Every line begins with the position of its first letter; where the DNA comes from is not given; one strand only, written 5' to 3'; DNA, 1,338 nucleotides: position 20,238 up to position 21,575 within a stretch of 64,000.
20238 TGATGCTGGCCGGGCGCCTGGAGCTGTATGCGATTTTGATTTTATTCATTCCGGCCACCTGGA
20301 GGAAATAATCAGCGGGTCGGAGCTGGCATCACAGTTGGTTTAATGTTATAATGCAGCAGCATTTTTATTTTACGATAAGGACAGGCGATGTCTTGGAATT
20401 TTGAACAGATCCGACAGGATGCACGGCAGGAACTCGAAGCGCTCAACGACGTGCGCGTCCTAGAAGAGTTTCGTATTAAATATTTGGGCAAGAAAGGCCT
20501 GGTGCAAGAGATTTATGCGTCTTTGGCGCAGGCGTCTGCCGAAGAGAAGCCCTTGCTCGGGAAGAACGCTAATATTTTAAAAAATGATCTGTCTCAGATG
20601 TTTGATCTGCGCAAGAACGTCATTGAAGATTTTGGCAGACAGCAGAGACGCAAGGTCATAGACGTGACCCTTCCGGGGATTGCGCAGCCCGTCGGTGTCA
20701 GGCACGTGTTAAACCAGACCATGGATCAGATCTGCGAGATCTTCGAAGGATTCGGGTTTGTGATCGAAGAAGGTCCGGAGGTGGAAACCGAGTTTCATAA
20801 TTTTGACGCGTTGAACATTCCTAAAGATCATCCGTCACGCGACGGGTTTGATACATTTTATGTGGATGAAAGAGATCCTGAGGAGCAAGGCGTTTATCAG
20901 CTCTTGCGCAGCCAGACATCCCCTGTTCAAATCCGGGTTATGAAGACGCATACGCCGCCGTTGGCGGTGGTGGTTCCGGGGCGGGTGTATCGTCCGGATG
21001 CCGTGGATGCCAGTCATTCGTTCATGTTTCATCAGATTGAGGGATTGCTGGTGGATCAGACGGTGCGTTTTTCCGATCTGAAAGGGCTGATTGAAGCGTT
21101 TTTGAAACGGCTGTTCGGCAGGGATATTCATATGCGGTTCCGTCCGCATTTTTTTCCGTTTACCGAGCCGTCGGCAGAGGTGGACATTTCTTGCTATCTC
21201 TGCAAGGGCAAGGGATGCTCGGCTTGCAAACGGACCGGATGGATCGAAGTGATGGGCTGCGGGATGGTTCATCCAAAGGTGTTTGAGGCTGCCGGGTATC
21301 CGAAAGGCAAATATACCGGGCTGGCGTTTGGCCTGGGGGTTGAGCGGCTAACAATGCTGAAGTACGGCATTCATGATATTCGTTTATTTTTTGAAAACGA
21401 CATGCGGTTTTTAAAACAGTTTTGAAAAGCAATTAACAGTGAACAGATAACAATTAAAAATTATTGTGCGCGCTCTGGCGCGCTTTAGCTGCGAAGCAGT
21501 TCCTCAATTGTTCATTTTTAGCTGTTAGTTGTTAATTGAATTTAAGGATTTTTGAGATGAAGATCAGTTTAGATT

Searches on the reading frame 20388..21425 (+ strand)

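Call 75: search_protein_families(library=pfam, proteins=[window:20388-21425:+], max_evalue=0.000001)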
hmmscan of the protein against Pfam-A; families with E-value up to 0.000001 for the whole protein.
window:20388-21425:+ (345 aa): 2 families
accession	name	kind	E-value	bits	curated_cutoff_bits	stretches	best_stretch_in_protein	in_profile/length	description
PF01409.25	tRNA-synt_2d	-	9.5e-99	330.3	19.8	1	91-345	2-246/246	tRNA synthetases class II core domain (F)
PF02912.23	Phe_tRNA-synt_N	-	1.8e-15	57.1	22.3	1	21-81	2-62/69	Aminoacyl tRNA synthetase class II, N-terminal domain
